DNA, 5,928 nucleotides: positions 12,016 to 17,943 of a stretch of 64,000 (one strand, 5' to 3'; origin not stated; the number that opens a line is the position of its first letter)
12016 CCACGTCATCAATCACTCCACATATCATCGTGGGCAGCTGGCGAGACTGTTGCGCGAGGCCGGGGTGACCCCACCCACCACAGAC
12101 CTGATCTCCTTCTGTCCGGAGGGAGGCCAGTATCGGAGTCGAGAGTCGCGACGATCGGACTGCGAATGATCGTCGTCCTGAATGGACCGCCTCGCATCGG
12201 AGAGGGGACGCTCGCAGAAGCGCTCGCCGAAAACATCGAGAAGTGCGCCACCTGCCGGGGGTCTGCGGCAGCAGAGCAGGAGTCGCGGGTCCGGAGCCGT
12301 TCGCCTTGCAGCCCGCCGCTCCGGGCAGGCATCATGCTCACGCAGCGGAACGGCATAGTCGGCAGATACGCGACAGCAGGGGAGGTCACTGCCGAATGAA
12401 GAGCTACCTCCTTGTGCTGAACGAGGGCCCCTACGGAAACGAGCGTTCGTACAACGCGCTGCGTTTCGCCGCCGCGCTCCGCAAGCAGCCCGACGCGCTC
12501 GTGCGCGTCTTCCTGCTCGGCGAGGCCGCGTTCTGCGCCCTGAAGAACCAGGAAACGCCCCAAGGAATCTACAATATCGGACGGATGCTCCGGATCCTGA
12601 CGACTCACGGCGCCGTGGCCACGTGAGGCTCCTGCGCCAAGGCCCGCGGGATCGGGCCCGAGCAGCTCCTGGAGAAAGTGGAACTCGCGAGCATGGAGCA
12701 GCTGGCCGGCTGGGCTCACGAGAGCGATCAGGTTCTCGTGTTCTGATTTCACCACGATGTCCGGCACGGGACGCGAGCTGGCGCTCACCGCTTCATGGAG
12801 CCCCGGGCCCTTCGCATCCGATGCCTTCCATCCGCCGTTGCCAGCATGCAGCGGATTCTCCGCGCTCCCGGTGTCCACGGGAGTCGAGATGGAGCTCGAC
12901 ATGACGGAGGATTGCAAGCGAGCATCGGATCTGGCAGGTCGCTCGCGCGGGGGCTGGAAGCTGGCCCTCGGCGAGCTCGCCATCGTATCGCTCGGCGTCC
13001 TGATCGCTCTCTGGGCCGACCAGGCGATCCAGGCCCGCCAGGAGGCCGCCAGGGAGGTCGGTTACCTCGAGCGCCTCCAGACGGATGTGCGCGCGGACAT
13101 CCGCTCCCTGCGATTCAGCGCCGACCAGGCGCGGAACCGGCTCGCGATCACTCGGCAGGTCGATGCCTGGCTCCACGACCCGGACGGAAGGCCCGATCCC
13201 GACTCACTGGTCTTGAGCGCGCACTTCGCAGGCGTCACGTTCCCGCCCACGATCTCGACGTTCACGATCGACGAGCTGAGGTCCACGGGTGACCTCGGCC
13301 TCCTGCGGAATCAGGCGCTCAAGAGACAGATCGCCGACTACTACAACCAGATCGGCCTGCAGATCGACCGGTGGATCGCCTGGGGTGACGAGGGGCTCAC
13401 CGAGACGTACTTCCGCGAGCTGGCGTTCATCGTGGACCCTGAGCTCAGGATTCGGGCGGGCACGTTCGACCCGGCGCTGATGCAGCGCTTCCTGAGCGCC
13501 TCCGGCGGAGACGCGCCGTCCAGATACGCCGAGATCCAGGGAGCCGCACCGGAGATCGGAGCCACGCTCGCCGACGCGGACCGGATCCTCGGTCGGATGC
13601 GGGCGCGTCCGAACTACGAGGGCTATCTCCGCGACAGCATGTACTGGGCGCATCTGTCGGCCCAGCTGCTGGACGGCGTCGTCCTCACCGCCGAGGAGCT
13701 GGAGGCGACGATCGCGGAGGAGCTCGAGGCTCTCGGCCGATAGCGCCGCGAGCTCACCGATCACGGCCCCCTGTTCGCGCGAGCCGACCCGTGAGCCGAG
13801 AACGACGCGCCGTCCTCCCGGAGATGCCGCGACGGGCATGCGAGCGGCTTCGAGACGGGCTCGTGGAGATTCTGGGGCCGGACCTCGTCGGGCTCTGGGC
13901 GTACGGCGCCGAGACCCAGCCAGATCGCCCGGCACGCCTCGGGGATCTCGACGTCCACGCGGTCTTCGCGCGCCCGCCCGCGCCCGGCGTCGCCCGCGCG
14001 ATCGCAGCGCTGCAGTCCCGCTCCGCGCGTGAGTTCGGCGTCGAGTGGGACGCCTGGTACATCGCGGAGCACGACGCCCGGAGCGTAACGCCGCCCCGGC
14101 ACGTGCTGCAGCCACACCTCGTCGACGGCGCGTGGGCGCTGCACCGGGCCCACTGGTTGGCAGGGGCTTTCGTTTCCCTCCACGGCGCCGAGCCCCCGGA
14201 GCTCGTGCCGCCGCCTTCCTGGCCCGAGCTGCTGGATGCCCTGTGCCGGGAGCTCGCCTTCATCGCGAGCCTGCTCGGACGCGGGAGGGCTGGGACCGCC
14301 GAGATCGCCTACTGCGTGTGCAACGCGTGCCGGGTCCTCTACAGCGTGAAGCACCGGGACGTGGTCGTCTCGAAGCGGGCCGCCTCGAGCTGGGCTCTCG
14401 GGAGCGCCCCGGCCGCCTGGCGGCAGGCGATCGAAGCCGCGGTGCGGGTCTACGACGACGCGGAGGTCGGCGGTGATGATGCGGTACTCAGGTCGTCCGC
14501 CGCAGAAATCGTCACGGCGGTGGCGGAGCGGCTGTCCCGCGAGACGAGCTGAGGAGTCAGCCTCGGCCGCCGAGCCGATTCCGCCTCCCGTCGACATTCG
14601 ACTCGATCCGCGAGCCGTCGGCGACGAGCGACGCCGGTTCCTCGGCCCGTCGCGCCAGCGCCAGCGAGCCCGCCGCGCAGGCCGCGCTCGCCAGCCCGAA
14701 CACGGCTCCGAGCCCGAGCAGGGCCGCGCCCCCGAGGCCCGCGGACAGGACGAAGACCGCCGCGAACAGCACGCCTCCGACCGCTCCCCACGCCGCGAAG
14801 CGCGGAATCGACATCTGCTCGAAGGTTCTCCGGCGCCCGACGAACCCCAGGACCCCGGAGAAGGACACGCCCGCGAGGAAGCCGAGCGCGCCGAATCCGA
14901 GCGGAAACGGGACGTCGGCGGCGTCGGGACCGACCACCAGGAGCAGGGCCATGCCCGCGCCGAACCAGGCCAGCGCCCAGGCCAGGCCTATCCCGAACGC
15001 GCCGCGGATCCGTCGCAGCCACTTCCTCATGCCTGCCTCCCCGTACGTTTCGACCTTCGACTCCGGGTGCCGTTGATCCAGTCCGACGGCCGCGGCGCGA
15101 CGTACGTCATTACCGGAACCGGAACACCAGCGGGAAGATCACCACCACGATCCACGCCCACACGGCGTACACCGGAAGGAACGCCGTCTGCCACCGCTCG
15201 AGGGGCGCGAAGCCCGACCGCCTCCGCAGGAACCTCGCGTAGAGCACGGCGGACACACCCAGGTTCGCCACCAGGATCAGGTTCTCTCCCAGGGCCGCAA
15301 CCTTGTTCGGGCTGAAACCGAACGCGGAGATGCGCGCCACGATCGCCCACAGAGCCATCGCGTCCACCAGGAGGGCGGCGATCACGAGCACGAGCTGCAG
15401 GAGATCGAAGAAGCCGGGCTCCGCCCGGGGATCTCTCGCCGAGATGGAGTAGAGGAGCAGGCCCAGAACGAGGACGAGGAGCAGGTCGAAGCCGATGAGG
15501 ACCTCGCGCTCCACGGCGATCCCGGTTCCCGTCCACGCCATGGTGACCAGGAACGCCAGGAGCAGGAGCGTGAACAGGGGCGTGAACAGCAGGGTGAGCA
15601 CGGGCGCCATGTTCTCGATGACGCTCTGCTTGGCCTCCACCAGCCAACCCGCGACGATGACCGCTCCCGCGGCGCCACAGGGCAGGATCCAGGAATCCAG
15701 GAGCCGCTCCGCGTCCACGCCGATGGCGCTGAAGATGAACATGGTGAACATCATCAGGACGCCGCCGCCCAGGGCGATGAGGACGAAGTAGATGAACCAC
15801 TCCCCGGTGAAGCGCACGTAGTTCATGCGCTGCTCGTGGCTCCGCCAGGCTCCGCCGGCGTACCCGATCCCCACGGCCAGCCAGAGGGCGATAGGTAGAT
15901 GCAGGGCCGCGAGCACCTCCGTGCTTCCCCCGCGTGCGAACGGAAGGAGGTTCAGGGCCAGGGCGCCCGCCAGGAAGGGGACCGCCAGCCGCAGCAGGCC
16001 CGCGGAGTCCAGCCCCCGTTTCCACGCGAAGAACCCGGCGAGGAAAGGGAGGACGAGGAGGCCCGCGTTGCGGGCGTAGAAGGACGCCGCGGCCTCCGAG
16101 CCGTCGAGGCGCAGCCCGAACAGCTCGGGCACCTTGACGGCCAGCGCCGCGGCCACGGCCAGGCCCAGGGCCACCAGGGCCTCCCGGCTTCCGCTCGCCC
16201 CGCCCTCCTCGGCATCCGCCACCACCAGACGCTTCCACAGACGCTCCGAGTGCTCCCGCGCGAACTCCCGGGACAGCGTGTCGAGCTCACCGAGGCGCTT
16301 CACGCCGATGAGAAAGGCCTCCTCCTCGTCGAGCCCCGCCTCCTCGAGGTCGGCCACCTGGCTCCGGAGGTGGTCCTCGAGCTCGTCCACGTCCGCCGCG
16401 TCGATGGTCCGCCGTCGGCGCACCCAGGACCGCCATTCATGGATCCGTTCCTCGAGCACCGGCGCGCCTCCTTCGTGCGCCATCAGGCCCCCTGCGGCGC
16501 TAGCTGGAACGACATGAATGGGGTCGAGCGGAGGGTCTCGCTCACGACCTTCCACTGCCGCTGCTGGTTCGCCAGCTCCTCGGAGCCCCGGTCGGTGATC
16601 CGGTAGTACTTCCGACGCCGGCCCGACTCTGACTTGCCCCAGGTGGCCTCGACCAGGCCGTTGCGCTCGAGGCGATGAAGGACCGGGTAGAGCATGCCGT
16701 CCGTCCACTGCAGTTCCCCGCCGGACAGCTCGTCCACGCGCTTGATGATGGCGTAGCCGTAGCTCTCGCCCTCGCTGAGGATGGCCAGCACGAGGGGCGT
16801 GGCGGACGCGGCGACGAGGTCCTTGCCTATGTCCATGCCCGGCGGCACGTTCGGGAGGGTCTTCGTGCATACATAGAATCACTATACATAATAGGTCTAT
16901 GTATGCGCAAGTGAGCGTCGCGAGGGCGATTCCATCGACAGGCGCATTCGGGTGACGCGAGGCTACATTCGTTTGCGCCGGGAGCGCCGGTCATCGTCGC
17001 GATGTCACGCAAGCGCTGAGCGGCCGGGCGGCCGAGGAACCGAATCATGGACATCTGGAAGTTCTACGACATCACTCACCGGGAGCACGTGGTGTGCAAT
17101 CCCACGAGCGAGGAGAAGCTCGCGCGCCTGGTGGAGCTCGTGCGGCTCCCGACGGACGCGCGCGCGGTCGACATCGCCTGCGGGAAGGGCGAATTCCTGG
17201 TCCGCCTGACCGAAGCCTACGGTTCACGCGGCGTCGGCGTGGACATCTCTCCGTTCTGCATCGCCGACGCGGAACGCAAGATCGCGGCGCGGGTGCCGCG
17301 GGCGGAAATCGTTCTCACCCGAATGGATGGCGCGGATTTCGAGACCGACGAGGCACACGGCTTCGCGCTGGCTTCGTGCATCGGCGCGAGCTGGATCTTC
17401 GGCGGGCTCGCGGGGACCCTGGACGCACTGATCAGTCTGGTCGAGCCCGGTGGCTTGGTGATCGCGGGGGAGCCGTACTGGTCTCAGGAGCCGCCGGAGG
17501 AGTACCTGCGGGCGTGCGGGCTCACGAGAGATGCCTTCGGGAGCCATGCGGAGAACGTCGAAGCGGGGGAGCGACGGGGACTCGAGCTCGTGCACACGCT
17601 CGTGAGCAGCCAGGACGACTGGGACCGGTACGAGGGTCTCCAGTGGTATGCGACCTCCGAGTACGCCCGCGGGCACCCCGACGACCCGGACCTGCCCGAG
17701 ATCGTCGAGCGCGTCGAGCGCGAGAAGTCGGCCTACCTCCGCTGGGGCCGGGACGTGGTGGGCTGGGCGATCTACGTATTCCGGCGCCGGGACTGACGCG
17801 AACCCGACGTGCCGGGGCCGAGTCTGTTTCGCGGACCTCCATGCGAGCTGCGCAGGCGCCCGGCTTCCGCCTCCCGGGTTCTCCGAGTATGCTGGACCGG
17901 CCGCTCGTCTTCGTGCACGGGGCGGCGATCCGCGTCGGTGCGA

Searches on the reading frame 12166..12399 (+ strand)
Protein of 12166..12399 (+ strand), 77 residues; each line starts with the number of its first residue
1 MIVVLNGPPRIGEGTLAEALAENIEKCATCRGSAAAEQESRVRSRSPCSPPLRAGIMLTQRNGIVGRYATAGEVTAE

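Call 17: search_protein_families(library=pfam, proteins=[window:12166-12399:+], max_evalue=0.01)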
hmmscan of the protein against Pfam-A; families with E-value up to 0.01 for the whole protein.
window:12166-12399:+ (77 aa): 0 families

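Call 53: search_protein_families(library=ncbifam, proteins=[window:12166-12399:+], max_evalue=0.01)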
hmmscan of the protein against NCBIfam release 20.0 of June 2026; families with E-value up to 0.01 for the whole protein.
window:12166-12399:+ (77 aa): 1 family
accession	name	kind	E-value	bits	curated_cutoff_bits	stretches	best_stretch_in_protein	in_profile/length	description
NF038208.1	garosamine_AAA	equivalog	1.9e-07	30.9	170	1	1-33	1-33/167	Gar/GrdA family gentamicin resistance ATP-binding protein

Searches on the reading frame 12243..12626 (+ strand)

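Call 17: search_protein_families(library=pfam, proteins=[window:12243-12626:+], max_evalue=0.01)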
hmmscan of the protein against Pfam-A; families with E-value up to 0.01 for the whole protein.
window:12243-12626:+ (127 aa): 1 family
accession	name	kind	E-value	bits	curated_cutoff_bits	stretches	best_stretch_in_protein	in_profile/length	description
PF02635.20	DsrE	-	2.6e-11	44.2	22.7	1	53-125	1-72/116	DsrE/DsrF-like family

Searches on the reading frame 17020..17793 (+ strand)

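Call 33: search_protein_families(library=pfam, proteins=[window:17020-17793:+], max_evalue=0.001)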
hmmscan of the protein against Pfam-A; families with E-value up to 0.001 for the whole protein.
window:17020-17793:+ (258 aa): 5 families
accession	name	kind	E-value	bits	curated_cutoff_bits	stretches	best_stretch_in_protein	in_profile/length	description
PF13649.12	Methyltransf_25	-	8e-09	36.5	27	1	50-145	2-97/97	Methyltransferase domain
PF13489.12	Methyltransf_23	-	2.2e-07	31.2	27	1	32-149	7-116/164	Methyltransferase domain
PF08242.18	Methyltransf_12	-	2.9e-06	28.4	30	1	50-146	1-97/98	Methyltransferase domain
PF13847.12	Methyltransf_31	-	2.9e-05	24.2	27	1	47-156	5-116/145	Methyltransferase domain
PF08241.18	Methyltransf_11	-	0.00046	21.2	21.2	1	50-148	1-94/95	Methyltransferase domain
